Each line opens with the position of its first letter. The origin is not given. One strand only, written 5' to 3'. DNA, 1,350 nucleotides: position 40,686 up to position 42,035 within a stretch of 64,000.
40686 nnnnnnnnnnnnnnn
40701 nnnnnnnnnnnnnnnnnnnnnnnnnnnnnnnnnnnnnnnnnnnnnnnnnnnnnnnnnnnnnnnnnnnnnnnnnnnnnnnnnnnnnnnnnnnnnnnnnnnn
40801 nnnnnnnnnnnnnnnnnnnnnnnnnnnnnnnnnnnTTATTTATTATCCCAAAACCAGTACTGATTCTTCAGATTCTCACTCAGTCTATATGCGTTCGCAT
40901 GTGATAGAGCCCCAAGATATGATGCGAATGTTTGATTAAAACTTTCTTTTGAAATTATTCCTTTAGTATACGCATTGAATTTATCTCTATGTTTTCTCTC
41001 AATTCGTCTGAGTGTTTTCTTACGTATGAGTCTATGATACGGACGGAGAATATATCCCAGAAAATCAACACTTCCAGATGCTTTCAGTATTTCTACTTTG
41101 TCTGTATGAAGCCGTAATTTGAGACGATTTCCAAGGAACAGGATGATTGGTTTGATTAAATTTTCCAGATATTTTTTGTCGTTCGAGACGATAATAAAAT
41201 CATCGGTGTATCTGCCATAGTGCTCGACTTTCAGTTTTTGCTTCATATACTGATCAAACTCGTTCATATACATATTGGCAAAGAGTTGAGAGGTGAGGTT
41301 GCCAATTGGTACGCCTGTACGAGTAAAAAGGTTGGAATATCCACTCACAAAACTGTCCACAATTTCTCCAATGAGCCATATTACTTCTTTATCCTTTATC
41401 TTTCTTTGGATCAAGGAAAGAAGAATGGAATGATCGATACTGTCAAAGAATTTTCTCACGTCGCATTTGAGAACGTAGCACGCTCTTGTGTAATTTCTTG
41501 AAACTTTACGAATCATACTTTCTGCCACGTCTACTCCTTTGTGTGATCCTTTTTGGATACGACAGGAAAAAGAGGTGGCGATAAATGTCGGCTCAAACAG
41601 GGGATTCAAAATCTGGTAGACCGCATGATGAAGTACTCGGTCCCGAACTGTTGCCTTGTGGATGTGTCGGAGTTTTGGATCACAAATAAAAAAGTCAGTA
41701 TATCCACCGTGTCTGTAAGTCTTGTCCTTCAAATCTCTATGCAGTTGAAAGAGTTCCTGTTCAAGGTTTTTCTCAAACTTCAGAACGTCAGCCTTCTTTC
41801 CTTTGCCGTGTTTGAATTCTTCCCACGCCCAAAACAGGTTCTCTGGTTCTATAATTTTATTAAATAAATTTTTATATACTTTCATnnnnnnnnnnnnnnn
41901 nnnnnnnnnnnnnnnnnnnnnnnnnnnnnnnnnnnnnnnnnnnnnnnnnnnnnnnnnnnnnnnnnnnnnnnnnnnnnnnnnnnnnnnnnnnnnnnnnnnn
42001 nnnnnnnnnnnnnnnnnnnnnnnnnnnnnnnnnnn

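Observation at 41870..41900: Divergent RT and avd genes with start codons overlapping in a CATG palindrome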

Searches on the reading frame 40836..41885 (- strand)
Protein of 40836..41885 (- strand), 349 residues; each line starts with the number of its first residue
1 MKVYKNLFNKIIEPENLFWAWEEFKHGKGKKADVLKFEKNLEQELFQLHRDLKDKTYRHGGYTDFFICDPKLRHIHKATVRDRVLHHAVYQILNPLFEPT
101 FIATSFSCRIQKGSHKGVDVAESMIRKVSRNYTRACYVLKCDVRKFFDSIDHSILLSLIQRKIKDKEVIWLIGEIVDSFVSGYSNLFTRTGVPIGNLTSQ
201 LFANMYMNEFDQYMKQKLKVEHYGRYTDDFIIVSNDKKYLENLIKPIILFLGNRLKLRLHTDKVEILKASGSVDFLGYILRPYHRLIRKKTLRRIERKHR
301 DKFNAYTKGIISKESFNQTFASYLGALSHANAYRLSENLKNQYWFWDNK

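Call 4: search_protein_families(library=pfam, proteins=[window:40836-41885:-], max_evalue=0.01)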
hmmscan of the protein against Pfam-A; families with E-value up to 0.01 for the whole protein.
window:40836-41885:- (349 aa): 1 family
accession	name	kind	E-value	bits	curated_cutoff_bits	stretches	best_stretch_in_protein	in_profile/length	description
PF00078.32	RVT_1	-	4.1e-24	85.9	29.6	1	71-280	8-205/205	Reverse transcriptase (RNA-dependent DNA polymerase)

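Call 8: find_homologous_proteins(query=window:40836-41885:-, max_evalue=1e-10)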
Query window:40836-41885:- (349 aa): 7161 proteins with E <= 1e-10 among 8000 candidates; the best 120 are listed.
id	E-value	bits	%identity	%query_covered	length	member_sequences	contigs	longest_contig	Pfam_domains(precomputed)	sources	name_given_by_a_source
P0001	2.9e-235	798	100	100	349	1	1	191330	PF00078.33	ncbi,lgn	-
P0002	2.8e-198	676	83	100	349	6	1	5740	PF00078.33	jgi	jgi:retron-type reverse transcriptase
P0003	2.3e-186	637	82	95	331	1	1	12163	PF00078.33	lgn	-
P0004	1.0e-184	631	78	100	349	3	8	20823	PF00078.33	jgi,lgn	jgi:retron-type reverse transcriptase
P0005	4.4e-177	606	74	100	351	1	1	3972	PF00078.33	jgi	jgi:RNA-directed DNA polymerase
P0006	1.1e-166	572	71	100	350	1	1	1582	PF00078.33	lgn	-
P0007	2.1e-159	548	70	95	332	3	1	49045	PF00078.33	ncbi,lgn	-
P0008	5.3e-153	527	64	100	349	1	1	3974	PF00078.33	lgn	-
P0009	9.8e-150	516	66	99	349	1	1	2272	PF00078.33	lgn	-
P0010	5.7e-149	514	63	100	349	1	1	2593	PF00078.33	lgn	-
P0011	2.3e-148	512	64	100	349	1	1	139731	PF00078.33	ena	-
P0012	4.7e-148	511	64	99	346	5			PF00078.33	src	-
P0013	1.9e-146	506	62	99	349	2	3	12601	PF00078.33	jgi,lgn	jgi:RNA-directed DNA polymerase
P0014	3.2e-146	505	63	100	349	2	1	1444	PF00078.33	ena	-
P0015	1.9e-145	502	66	94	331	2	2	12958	PF00078.33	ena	-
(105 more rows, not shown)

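Call 11: find_related_loci(query=A1, collection=genome_contigs, flank=5000)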
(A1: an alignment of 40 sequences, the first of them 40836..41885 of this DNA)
Query A1 (349 aa) in genome_contigs; peptide patterns used: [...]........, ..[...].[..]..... (x = any residue, [..] = any of these).
599 stretches matched a pattern (row limit reached: there are more); 588 encode a relative of the query (tblastn E <= 1e-3); the best 80 are kept; 80 distinct loci.
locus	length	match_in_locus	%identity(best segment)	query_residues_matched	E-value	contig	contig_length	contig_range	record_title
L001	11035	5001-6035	64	1-345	3e-148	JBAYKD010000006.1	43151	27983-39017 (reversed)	MAG: Candidatus Paceibacterota bacterium isolate SO_2016_GW1_71 scaffold01667_OW334_2016, whole genome shotgun sequence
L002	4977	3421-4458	58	1-346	1e-144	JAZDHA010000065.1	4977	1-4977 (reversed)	MAG: bacterium isolate MEGAHIT-group-0.294 k141_20828195, whole genome shotgun sequence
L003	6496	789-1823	61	1-345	1e-142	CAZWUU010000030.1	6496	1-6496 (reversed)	MAG TPA_asm: uncultured Candidatus Saccharibacteria bacterium isolate SRP300315_co1_24 genome assembly, contig: NODE_492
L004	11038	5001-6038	60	1-346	1e-140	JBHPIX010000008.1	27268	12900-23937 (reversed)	Patescibacteria group bacterium isolate SAG AM-312-K06 AM-312-K06_NODE_8, whole genome shotgun sequence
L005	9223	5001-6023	59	1-346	1e-139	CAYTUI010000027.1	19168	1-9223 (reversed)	MAG TPA_asm: uncultured Gammaproteobacteria bacterium isolate SRP062349_co4_110 genome assembly, contig: NODE_544_length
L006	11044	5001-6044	58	1-348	6e-139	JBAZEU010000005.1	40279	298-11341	MAG: Candidatus Paceibacterota bacterium isolate SO_2017_LW3_133 NODE_2268_length_40279_cov_3.304617_LW162_2017, whole g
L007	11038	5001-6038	58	1-346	2e-138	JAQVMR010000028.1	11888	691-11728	MAG: Patescibacteria group bacterium isolate STF1_138 NODE_16318_length_11888_cov_3.436953_Sandtown_F1, whole genome sho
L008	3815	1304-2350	57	1-349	1e-138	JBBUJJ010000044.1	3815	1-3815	MAG: Patescibacteria group bacterium isolate H41-bin108_1 H41_bin108_1_000000000044, whole genome shotgun sequence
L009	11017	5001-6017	58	1-344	3e-132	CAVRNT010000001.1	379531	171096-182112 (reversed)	MAG: uncultured bacterium isolate MFD03726.bin.1.17 genome assembly, contig: contig_42602, whole genome shotgun sequence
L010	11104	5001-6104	55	1-346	3e-132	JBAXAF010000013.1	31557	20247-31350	MAG: Candidatus Berkelbacteria bacterium isolate ELA134 MAG134_13, whole genome shotgun sequence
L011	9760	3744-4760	56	1-344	4e-131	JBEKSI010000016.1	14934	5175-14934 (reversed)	MAG: Minisyncoccia bacterium isolate SPRUCE 530 SPRUCE_530_16, whole genome shotgun sequence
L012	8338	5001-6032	58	1-344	5e-131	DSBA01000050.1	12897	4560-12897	MAG TPA_asm: Candidatus Uhrbacteria bacterium isolate SpSt-1161 Ga0129302_1002566, whole genome shotgun sequence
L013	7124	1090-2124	57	1-345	7e-131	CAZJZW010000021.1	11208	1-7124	MAG TPA_asm: uncultured Candidatus Saccharibacteria bacterium isolate SRP219642_co7_382 genome assembly, contig: NODE_86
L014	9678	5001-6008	52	7-349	6e-116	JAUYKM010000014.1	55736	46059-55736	MAG: Candidatus Daviesbacteria bacterium isolate C24_metabat.bin.195_sub C24_k141_517924, whole genome shotgun sequence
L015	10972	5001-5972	52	1-345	7e-115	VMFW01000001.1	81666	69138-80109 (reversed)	MAG: Parcubacteria group bacterium Gr01-1014_20 G01um101420_scaffold_83, whole genome shotgun sequence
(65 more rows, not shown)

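Call 24: find_related_loci(query=window:40836-41885:-, collection=metagenome_contigs, flank=3000)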
Query window:40836-41885:- (349 aa) in metagenome_contigs; peptide patterns used: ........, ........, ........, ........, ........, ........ (x = any residue, [..] = any of these).
93 stretches matched a pattern; 19 encode a relative of the query (tblastn E <= 1e-3); 19 distinct loci.
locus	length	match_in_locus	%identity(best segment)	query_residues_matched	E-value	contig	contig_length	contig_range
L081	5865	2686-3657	51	8-346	8e-106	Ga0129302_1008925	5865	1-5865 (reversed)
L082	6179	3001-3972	51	8-346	8e-106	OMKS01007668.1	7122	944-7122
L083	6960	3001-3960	48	8-343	1e-96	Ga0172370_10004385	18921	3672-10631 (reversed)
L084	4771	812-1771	48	8-343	1e-95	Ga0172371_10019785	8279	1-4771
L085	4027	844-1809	47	8-339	3e-94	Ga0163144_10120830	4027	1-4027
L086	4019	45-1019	46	8-349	7e-94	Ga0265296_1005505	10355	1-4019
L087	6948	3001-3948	45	8-339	2e-92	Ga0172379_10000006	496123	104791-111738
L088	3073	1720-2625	49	6-312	5e-93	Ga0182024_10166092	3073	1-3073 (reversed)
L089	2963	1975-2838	49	8-297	6e-91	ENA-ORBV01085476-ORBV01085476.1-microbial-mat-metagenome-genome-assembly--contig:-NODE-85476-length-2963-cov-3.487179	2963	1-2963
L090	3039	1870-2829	44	7-342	4e-88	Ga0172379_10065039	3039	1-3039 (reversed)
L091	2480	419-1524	66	1-346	1e-115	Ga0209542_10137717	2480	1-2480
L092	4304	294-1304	38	1-339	1e-73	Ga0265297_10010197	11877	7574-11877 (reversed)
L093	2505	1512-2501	37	1-333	3e-68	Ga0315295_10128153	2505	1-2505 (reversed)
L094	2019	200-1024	39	8-347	7e-67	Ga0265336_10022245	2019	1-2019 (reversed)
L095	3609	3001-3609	50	8-214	2e-63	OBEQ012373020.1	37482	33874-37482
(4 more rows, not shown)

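Call 25: find_encoding_contigs(protein=P0002, flank=4000, max_places=2)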
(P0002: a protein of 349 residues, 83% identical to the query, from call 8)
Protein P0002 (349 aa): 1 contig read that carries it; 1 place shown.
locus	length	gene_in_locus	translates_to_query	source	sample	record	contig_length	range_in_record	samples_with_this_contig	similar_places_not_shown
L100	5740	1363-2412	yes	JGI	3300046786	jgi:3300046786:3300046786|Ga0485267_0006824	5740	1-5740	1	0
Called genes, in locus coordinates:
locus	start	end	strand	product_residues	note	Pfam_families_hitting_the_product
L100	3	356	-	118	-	?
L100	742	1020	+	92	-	-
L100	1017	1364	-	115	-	PF22296:bAvd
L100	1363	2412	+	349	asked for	PF00078:RVT_1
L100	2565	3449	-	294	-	PF00574:CLP_protease (faint), PF25145:NfeD1b_N, PF01343:Peptidase_S49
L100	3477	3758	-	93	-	PF02617:ClpS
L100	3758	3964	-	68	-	-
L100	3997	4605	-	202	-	PF10544:T5orf172, PF13455:MUG113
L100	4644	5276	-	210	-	PF12705:PDDEXK_1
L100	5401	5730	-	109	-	-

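Call 26: find_encoding_contigs(protein=P0003, flank=4000, max_places=2)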
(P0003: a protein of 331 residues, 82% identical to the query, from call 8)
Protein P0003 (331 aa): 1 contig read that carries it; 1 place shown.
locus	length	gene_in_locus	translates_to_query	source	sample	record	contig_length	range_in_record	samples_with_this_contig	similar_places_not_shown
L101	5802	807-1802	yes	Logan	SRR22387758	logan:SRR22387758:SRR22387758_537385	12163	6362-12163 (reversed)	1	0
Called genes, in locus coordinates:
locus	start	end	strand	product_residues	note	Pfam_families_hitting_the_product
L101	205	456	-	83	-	-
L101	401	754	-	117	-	PF22296:bAvd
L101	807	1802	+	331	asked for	PF00078:RVT_1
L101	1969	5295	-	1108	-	PF07693:KAP_NTPase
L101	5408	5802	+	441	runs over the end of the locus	PF00239:Resolvase, PF07508:Recombinase, PF13408:Zn_ribbon_recom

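Call 27: find_encoding_contigs(protein=P0004, flank=4000, max_places=2)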
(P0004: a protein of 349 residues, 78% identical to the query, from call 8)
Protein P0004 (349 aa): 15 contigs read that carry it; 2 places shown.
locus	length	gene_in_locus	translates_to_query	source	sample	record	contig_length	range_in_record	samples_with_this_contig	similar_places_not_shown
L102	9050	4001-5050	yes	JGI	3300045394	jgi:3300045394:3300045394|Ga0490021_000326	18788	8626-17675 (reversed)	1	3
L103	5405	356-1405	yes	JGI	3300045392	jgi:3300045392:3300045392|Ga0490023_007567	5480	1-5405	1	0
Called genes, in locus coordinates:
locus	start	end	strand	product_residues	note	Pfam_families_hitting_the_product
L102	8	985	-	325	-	-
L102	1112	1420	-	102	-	PF01371:Trp_repressor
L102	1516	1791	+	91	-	-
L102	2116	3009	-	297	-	-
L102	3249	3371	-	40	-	-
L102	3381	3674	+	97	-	-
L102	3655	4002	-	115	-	PF22296:bAvd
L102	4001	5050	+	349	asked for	PF00078:RVT_1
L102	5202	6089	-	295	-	PF25145:NfeD1b_N, PF01343:Peptidase_S49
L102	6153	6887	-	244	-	-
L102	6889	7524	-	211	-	-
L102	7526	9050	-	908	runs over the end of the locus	-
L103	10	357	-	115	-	PF22296:bAvd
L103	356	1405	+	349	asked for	PF00078:RVT_1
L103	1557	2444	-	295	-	PF25145:NfeD1b_N, PF01343:Peptidase_S49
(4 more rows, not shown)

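Call 28: find_encoding_contigs(protein=P0007, flank=4000, max_places=2)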
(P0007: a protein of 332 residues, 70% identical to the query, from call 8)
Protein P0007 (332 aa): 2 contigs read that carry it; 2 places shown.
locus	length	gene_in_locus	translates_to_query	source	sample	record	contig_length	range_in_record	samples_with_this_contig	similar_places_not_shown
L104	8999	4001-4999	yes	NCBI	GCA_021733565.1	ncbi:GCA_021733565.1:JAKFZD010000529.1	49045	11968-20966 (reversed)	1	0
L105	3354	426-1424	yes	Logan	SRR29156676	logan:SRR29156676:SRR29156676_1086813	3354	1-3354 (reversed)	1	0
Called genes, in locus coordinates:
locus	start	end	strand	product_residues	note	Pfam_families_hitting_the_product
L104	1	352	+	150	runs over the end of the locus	-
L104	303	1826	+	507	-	PF05876:GpA_ATPase (weak), PF17289:Terminase_6C (weak)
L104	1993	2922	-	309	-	-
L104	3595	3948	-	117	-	PF22296:bAvd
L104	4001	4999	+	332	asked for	PF00078:RVT_1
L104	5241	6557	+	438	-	PF00239:Resolvase, PF07508:Recombinase, PF13408:Zn_ribbon_recom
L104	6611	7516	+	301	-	PF00574:CLP_protease (faint), PF25145:NfeD1b_N, PF01343:Peptidase_S49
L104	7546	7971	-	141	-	-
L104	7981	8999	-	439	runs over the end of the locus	PF03235:GmrSD_N, PF01844:HNH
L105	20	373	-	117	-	PF22296:bAvd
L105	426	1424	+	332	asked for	PF00078:RVT_1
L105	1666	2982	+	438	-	PF00239:Resolvase, PF07508:Recombinase, PF13408:Zn_ribbon_recom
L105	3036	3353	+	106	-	?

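Call 58: list_cluster_members(proteins=[window:40836-41885:-, window:41884-42237:+, window:42899-43834:+])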
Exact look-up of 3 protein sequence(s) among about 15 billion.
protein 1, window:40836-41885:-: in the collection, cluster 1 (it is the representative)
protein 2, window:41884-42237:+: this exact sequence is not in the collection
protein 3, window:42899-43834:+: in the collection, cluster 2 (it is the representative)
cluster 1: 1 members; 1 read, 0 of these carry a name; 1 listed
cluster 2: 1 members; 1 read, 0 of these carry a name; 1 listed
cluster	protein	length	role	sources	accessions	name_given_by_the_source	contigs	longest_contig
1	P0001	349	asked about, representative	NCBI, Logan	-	-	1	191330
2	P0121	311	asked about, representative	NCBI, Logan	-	-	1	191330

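Call 59: find_encoding_contigs(protein=P0001, flank=4000, max_places=2)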
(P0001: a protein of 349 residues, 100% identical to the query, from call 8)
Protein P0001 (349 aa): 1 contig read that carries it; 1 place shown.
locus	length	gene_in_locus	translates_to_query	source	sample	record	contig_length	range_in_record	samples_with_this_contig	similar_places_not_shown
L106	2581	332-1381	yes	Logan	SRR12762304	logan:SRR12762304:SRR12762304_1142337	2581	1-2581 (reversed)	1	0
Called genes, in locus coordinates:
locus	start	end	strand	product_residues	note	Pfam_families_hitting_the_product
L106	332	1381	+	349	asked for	PF00078:RVT_1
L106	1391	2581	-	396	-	?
